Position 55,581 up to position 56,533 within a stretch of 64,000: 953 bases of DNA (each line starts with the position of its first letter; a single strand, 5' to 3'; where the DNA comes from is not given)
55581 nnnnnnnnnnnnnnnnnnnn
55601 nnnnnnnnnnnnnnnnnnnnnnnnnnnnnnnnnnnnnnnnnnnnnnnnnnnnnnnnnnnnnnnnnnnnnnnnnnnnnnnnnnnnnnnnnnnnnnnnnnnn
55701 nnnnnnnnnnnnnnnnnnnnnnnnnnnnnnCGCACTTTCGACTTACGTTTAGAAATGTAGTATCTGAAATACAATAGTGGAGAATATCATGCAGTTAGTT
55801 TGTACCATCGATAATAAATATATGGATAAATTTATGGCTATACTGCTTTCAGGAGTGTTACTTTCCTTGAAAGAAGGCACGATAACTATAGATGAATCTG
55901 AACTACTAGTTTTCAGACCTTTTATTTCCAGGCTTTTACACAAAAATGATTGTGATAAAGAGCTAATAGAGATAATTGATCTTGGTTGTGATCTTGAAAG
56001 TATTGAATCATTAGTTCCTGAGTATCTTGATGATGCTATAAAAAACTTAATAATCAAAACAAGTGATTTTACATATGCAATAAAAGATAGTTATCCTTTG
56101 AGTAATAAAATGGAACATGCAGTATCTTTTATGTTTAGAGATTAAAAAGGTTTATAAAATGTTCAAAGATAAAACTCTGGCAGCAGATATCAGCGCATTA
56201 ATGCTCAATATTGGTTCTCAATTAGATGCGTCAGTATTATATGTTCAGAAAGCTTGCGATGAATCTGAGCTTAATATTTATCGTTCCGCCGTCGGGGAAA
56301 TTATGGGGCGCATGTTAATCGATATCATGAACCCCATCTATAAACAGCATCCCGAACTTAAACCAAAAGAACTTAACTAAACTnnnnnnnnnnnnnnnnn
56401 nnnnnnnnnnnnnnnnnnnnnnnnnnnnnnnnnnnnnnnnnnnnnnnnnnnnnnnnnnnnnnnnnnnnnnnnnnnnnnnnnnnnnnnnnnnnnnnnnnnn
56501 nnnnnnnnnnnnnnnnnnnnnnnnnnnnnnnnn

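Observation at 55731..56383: Strongly AT-rich insert with two small acidic ORFs between the ybhM-like genes and ybhN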

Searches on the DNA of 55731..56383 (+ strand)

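Call 4: search_dna_similar(query=window:55731-56383:+, collection=ecoli_genomes, mode=near, max_rows=30, rows=spread)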
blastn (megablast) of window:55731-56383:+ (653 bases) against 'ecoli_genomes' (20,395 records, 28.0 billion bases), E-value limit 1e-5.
Records with a match: 28; places in all: 28; records where one place covers at least 80% of the query: 23.
Genomes with a match: 28 of 5426; with a place that covers at least 80% of the query: 23. Places per genome that has any: lowest 1, median 1, highest 1. On chromosomes: 28 places; on plasmids: 0.
Best place of each record, by identity: >=99% 2; 95-99% 11; 90-95% 6; 80-90% 3; 60-80% 6.
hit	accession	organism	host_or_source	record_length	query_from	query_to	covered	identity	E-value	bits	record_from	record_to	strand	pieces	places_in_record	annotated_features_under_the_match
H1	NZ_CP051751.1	Escherichia coli strain SCU-301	Homo sapiens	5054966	1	653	100%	100.0%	0e+0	1206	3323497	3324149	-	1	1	DUF3969 family protein | hypothetical protein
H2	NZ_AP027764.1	Escherichia coli strain 2017-02-2CC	Homo sapiens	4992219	1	653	100%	99.2%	0e+0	1179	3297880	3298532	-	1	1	DUF3969 family protein | hypothetical protein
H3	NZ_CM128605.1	Escherichia coli strain E200086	Homo sapiens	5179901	1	653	100%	98.0%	0e+0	1134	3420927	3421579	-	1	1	DUF3969 family protein | hypothetical protein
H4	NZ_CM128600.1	Escherichia coli strain E400634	Homo sapiens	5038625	1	653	100%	98.0%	0e+0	1134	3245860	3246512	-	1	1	DUF3969 family protein | hypothetical protein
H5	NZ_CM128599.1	Escherichia coli strain E500002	Homo sapiens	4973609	1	653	100%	98.0%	0e+0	1134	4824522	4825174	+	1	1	DUF3969 family protein | hypothetical protein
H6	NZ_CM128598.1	Escherichia coli strain E600003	Homo sapiens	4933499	1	653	100%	98.0%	0e+0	1134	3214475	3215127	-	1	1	DUF3969 family protein | hypothetical protein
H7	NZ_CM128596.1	Escherichia coli strain 100117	Homo sapiens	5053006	1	653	100%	98.0%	0e+0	1134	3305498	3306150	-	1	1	DUF3969 family protein | hypothetical protein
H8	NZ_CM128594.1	Escherichia coli strain 100248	Homo sapiens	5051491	1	653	100%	98.0%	0e+0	1134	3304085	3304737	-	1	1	DUF3969 family protein | hypothetical protein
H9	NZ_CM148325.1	Escherichia coli strain 24A16CRGN010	Homo sapiens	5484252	1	653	100%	98.0%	0e+0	1134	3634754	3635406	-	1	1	DUF3969 family protein | hypothetical protein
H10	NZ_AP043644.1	Escherichia coli strain AST85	Homo sapiens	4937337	1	653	100%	98.0%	0e+0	1134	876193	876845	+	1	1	DUF3969 family protein | hypothetical protein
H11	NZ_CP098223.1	Escherichia coli strain Z0117EC0005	Canis lupus familiaris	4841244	1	653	100%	97.9%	0e+0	1129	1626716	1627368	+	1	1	DUF3969 family protein | hypothetical protein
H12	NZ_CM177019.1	Escherichia coli strain RMDEC465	Homo sapiens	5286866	1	653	100%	97.9%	0e+0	1129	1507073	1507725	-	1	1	DUF3969 family protein | hypothetical protein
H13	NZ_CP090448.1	Escherichia coli strain PT62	pigeon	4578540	28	651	96%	93.0%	0e+0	909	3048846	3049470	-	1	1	DUF3969 family protein | hypothetical protein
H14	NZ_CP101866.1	Escherichia coli strain LP5-1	pigeon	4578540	28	651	96%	93.0%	0e+0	909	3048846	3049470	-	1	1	DUF3969 family protein | hypothetical protein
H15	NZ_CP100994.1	Escherichia coli strain ET201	Hoplobatrachus rugulosus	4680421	28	651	96%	93.0%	0e+0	909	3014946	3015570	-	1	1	DUF3969 family protein | hypothetical protein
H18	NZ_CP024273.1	Escherichia coli strain F9792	missing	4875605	59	653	91%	78.7%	4e-105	390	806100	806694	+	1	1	DUF3969 family protein | hypothetical protein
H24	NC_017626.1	Escherichia coli 042 strain 042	-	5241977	1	407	62%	92.4%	2e-162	580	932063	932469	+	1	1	DUF3969 family protein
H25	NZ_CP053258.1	Escherichia coli strain GF4-3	Guinea fowl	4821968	52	412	55%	89.8%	8e-127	462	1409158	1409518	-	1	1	DUF3969 family protein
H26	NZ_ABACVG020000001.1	Escherichia coli strain 2020CK-00188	Homo sapiens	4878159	413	653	37%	98.8%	9e-117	429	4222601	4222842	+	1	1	hypothetical protein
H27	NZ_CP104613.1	Escherichia coli strain AHM8C212RI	chicken feces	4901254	413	653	37%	86.0%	4e-65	257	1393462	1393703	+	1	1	hypothetical protein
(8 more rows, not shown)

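Call 6: get_annotated_region(hit=H1, flank=4000)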
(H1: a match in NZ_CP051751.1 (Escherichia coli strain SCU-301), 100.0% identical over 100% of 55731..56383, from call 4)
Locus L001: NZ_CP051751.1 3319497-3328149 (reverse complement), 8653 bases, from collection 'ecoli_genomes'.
description: Escherichia coli strain SCU-301 chromosome, complete genome
organism: Escherichia coli strain SCU-301 (NCBI taxid 562)
replicon: chromosome; assembly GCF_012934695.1
host: Homo sapiens; source: rectal swab from healthy college student; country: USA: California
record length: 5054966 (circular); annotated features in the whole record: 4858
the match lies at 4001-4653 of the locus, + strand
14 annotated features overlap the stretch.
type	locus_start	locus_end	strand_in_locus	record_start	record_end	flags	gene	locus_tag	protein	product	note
CDS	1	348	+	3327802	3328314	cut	moaB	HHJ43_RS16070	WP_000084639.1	molybdenum cofactor biosynthesis protein B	-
CDS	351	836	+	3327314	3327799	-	moaC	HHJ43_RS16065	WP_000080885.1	cyclic pyranopterin monophosphate synthase MoaC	-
CDS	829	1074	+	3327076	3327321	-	moaD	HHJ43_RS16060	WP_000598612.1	molybdopterin synthase sulfur carrier subunit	-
CDS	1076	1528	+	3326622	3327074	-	moaE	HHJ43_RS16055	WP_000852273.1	molybdopterin synthase catalytic subunit MoaE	-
CDS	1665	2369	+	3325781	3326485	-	ybhL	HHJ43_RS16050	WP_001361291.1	Bax inhibitor-1/YccA family protein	-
CDS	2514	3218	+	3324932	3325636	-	-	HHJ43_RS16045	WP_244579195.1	Bax inhibitor-1 family protein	-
CDS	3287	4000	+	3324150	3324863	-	-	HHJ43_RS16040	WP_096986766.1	Bax inhibitor-1/YccA family protein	-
CDS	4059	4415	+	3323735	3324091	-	-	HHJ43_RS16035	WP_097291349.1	DUF3969 family protein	-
CDS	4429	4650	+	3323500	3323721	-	-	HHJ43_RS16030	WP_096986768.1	hypothetical protein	-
CDS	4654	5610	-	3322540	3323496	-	ybhN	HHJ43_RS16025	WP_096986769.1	lysylphosphatidylglycerol synthase domain-containing protein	-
CDS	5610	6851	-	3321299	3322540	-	clsB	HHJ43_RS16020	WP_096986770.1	cardiolipin synthase ClsB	-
CDS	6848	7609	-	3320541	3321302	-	ybhP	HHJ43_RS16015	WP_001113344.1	endonuclease/exonuclease/phosphatase family protein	-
CDS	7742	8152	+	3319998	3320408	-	ybhQ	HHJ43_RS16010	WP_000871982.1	YbhQ family protein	-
CDS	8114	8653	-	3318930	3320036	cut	ybhR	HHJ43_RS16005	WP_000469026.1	ABC transporter permease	-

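Call 17: get_annotated_region(hit=H18, flank=3000)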
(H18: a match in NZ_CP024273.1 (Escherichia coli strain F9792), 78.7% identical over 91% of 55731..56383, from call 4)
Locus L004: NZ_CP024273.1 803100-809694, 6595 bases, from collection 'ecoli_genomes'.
description: Escherichia coli strain F9792 chromosome, complete genome
organism: Escherichia coli strain F9792 (NCBI taxid 562)
replicon: chromosome; assembly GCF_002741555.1
host: missing; source: missing; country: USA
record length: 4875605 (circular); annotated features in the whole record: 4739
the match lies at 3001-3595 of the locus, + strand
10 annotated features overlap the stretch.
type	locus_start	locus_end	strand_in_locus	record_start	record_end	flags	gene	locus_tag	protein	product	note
CDS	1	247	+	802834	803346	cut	moaB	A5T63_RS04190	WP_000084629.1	molybdenum cofactor biosynthesis protein B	-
CDS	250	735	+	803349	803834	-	moaC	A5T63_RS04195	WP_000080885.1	cyclic pyranopterin monophosphate synthase MoaC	-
CDS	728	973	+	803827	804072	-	moaD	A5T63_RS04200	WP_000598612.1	molybdopterin synthase sulfur carrier subunit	-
CDS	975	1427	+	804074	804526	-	moaE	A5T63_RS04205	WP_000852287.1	molybdopterin synthase catalytic subunit MoaE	-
CDS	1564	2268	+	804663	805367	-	ybhL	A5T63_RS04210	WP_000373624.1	Bax inhibitor-1/YccA family protein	-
CDS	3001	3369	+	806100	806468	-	-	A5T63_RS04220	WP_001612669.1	DUF3969 family protein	-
CDS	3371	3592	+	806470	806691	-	-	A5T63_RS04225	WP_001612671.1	hypothetical protein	-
CDS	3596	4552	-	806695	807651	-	ybhN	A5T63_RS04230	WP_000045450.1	lysylphosphatidylglycerol synthase domain-containing protein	-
CDS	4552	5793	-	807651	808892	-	clsB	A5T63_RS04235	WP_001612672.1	cardiolipin synthase ClsB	-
CDS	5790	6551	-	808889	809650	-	ybhP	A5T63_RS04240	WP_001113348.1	endonuclease/exonuclease/phosphatase family protein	-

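Call 18: get_annotated_region(hit=H24, flank=3000)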
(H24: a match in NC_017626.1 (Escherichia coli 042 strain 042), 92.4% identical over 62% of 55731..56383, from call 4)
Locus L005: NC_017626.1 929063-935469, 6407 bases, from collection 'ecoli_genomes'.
description: Escherichia coli 042, complete sequence
organism: Escherichia coli 042 strain 042 (NCBI taxid 216592)
replicon: chromosome; assembly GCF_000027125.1
host: -; source: -; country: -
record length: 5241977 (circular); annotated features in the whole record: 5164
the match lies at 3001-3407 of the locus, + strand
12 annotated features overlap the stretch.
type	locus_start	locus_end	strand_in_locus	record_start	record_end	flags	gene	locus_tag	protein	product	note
CDS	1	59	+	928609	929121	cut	moaB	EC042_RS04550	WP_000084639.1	molybdenum cofactor biosynthesis protein B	-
CDS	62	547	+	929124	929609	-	moaC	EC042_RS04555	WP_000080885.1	cyclic pyranopterin monophosphate synthase MoaC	-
CDS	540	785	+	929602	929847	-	moaD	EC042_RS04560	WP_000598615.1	molybdopterin synthase sulfur carrier subunit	-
CDS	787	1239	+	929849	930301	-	moaE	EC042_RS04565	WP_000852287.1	molybdopterin synthase catalytic subunit MoaE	-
CDS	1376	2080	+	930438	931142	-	ybhL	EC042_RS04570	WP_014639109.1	Bax inhibitor-1/YccA family protein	-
CDS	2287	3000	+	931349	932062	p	ybhM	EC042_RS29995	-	Bax inhibitor-1/YccA family protein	internal stop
CDS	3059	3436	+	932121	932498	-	-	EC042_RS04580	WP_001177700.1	DUF3969 family protein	-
CDS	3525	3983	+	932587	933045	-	-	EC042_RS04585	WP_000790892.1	hypothetical protein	-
CDS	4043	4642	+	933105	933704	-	-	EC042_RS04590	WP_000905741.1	SUKH-4 family immunity protein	-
CDS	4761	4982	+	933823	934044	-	-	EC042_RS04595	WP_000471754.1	hypothetical protein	-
CDS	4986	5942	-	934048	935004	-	ybhN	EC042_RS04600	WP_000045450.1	lysylphosphatidylglycerol synthase domain-containing protein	-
CDS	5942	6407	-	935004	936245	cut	clsB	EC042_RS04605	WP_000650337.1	cardiolipin synthase ClsB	-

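Call 19: get_annotated_region(hit=H26, flank=3000)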
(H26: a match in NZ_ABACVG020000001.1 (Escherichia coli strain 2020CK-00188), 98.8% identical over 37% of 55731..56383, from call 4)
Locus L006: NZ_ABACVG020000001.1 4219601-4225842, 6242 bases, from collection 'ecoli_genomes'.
description: Escherichia coli strain 2020CK-00188 chromosome, whole genome shotgun sequence
organism: Escherichia coli strain 2020CK-00188 (NCBI taxid 562)
replicon: chromosome; assembly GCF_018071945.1
host: Homo sapiens; source: Rectal Swab; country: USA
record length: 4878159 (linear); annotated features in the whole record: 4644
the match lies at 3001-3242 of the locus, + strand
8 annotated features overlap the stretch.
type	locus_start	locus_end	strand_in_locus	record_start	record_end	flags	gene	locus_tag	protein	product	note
CDS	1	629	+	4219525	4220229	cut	ybhL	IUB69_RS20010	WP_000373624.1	Bax inhibitor-1/YccA family protein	-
CDS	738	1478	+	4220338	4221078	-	-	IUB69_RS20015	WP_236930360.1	Bax inhibitor-1 family protein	-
CDS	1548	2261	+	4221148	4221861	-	-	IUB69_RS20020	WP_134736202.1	Bax inhibitor-1/YccA family protein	-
CDS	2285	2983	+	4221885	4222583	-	-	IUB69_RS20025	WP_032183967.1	Bax inhibitor-1 family protein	-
CDS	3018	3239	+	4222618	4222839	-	-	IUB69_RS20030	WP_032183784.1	hypothetical protein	-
CDS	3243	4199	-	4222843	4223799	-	ybhN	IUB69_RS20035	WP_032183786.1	lysylphosphatidylglycerol synthase domain-containing protein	-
CDS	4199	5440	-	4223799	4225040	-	clsB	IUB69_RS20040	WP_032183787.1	cardiolipin synthase ClsB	-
CDS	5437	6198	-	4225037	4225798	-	ybhP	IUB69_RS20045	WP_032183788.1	endonuclease/exonuclease/phosphatase family protein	-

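Call 20: get_annotated_region(hit=H27, flank=3000)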
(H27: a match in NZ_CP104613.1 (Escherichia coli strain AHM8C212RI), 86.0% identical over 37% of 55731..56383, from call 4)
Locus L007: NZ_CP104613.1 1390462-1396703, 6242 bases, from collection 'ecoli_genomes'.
description: Escherichia coli strain AHM8C212RI chromosome, complete genome
organism: Escherichia coli strain AHM8C212RI (NCBI taxid 562)
replicon: chromosome; assembly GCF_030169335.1
host: -; source: chicken feces; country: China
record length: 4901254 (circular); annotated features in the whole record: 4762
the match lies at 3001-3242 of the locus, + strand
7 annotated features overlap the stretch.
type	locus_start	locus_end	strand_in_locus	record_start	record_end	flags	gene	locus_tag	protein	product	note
CDS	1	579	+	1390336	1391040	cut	ybhL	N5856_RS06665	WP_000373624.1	Bax inhibitor-1/YccA family protein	-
CDS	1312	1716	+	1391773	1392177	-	-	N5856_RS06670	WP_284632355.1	DUF3969 family protein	-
CDS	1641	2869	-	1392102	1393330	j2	-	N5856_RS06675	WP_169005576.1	IS3-like element IS2 family transposase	programmed frameshift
CDS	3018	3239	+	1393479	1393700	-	-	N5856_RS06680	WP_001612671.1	hypothetical protein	-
CDS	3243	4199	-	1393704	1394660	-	ybhN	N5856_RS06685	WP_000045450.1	lysylphosphatidylglycerol synthase domain-containing protein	-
CDS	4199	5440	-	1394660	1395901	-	clsB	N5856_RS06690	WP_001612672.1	cardiolipin synthase ClsB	-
CDS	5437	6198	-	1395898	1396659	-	ybhP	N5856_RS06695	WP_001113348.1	endonuclease/exonuclease/phosphatase family protein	-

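Call 21: get_annotated_region(hit=H25, flank=3000)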
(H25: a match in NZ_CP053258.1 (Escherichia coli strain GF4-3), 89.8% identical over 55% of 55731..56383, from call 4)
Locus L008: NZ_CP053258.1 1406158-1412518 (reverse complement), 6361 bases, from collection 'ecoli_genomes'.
description: Escherichia coli strain GF4-3 chromosome, complete genome
organism: Escherichia coli strain GF4-3 (NCBI taxid 562)
replicon: chromosome; assembly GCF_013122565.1
host: Guinea fowl; source: Caecum; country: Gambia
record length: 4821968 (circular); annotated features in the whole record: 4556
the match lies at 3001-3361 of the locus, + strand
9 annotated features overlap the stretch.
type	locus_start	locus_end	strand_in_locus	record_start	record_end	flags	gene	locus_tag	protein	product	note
CDS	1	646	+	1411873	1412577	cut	ybhL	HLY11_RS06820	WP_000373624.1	Bax inhibitor-1/YccA family protein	-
CDS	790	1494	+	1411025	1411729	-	-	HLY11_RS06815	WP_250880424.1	Bax inhibitor-1 family protein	-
CDS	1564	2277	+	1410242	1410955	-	-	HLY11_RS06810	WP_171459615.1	Bax inhibitor-1/YccA family protein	-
CDS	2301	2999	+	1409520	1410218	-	-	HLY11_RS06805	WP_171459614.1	hypothetical protein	-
CDS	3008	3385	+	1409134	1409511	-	-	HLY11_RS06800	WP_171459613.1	DUF3969 family protein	-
CDS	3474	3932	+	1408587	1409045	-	-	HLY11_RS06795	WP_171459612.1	hypothetical protein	-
CDS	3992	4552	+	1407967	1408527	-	-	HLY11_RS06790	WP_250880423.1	hypothetical protein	-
CDS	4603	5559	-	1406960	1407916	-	ybhN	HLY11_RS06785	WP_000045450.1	lysylphosphatidylglycerol synthase domain-containing protein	-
CDS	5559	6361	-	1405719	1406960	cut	clsB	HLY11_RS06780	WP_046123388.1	cardiolipin synthase ClsB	-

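Call 30: get_annotated_region(hit=H13, flank=3000)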
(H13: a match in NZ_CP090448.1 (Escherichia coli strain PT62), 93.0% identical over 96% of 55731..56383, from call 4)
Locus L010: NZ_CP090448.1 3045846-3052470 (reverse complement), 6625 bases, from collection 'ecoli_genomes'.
description: Escherichia coli strain PT62 chromosome, complete genome
organism: Escherichia coli strain PT62 (NCBI taxid 562)
replicon: chromosome; assembly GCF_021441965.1
host: -; source: pigeon; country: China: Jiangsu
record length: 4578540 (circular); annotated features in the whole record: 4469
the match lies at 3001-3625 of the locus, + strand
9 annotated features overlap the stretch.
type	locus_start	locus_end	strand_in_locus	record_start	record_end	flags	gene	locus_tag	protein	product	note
CDS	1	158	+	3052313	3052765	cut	moaE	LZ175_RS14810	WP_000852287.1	molybdopterin synthase catalytic subunit MoaE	-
CDS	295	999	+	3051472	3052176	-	ybhL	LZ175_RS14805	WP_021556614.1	Bax inhibitor-1/YccA family protein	-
CDS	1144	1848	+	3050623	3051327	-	-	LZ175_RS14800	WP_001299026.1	Bax inhibitor-1 family protein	-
CDS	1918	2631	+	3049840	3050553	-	ybhM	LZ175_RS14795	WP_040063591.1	Bax inhibitor-1/YccA family protein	-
CDS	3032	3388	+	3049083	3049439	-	-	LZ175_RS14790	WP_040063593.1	DUF3969 family protein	-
CDS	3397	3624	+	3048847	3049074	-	-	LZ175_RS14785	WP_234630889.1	hypothetical protein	-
CDS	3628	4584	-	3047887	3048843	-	ybhN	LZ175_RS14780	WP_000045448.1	lysylphosphatidylglycerol synthase transmembrane domain-containing protein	-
CDS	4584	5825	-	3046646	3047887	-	clsB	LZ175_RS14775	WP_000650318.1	cardiolipin synthase ClsB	-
CDS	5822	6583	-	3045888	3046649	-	ybhP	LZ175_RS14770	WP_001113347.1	endonuclease/exonuclease/phosphatase family protein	-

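Call 31: get_annotated_region(hit=H3, flank=3000)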
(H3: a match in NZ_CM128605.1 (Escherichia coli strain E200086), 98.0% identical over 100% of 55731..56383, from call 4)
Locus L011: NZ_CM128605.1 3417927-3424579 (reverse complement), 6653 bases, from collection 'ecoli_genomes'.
description: Escherichia coli strain E200086 chromosome, whole genome shotgun sequence
organism: Escherichia coli strain E200086 (NCBI taxid 562)
replicon: chromosome; assembly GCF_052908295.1
host: Homo sapiens; source: stool; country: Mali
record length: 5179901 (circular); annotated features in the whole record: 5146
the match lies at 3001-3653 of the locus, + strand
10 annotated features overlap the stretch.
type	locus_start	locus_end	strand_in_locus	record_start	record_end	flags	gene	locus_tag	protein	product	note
CDS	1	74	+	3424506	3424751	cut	moaD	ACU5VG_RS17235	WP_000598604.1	molybdopterin synthase sulfur carrier subunit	-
CDS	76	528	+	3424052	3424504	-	moaE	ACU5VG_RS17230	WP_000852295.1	molybdopterin synthase catalytic subunit MoaE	-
CDS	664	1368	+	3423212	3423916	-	ybhL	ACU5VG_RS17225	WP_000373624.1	Bax inhibitor-1/YccA family protein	-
CDS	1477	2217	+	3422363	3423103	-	-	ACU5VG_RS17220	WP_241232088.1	Bax inhibitor-1 family protein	-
CDS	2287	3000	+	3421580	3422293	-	-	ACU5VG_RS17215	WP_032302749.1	Bax inhibitor-1/YccA family protein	-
CDS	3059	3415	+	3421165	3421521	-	-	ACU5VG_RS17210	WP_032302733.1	DUF3969 family protein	-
CDS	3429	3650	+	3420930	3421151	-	-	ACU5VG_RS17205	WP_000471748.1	hypothetical protein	-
CDS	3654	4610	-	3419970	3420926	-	ybhN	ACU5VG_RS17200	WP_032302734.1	lysylphosphatidylglycerol synthase domain-containing protein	-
CDS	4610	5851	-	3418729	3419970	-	clsB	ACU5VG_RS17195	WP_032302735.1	cardiolipin synthase ClsB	-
CDS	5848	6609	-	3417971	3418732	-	ybhP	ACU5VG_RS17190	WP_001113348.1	endonuclease/exonuclease/phosphatase family protein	-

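Call 89: search_dna_similar(query=L044:560-1320:+, collection=ecoli_genomes, mode=distant, max_rows=25, rows=spread)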
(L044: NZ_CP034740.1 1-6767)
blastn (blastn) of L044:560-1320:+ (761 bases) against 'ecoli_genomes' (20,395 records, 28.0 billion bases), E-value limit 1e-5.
Records with a match: 953; places in all: 1280; records where one place covers at least 80% of the query: 603.
Genomes with a match: 950 of 5426; with a place that covers at least 80% of the query: 601. Places per genome that has any: lowest 1, median 1, highest 5. On chromosomes: 1274 places; on plasmids: 6.
Best place of each record, by identity: >=99% 607; 95-99% 1; 90-95% 268; 80-90% 7; 60-80% 70.
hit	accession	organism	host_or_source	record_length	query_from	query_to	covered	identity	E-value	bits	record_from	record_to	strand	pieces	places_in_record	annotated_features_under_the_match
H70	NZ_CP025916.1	Escherichia coli strain 120899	Homo sapiens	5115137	1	761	100%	100.0%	0e+0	1373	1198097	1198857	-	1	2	hypothetical protein | DUF3969 family protein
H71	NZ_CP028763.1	Escherichia coli strain A11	Giraffe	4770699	1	761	100%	100.0%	0e+0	1373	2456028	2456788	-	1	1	hypothetical protein | DUF3969 family protein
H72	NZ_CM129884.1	Escherichia coli strain MB06173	seawater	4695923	1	761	100%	100.0%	0e+0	1373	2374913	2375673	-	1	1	hypothetical protein | DUF3969 family protein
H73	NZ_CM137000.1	Escherichia coli strain UPEC85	Homo sapiens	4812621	1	761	100%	100.0%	0e+0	1373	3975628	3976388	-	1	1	hypothetical protein | DUF3969 family protein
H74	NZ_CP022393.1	Escherichia coli strain E62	rat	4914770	1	761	100%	99.9%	0e+0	1369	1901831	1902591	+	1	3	hypothetical protein | DUF3969 family protein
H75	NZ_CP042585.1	Escherichia coli strain LD91-1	feces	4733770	1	761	100%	99.9%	0e+0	1369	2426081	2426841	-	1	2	hypothetical protein | DUF3969 family protein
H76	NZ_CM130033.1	Escherichia coli strain EC01307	Homo sapiens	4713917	1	761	100%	99.9%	0e+0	1369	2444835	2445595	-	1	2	hypothetical protein | DUF3969 family protein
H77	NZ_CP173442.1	Escherichia coli strain 98234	Homo sapiens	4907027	1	761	100%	99.9%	0e+0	1369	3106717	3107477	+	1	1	hypothetical protein | DUF3969 family protein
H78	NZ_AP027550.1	Escherichia coli strain LR-51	Homo sapiens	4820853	1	761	100%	99.9%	0e+0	1369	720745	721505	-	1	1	hypothetical protein | DUF3969 family protein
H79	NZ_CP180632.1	Escherichia coli strain CUPS TF 6/1_01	Pig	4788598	1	761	100%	99.9%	0e+0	1369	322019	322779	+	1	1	hypothetical protein | DUF3969 family protein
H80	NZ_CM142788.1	Escherichia coli strain GPEC1189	chicken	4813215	1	761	100%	99.9%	0e+0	1369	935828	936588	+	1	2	hypothetical protein | DUF3969 family protein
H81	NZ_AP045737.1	Escherichia coli strain 118C_1_fosA3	Canis lupus familiaris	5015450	1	761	100%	99.9%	0e+0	1369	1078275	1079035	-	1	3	hypothetical protein | DUF3969 family protein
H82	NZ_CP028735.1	Escherichia coli strain A41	Antechinus bellus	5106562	1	761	100%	99.7%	0e+0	1364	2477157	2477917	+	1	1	hypothetical protein | DUF3969 family protein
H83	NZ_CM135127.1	Escherichia coli strain EcWJ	mouse intestinal content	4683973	1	761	100%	99.7%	0e+0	1364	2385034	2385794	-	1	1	hypothetical protein | DUF3969 family protein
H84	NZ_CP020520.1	Escherichia coli strain 190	Homo sapiens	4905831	3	761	100%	99.3%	0e+0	1347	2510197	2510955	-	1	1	hypothetical protein | DUF3969 family protein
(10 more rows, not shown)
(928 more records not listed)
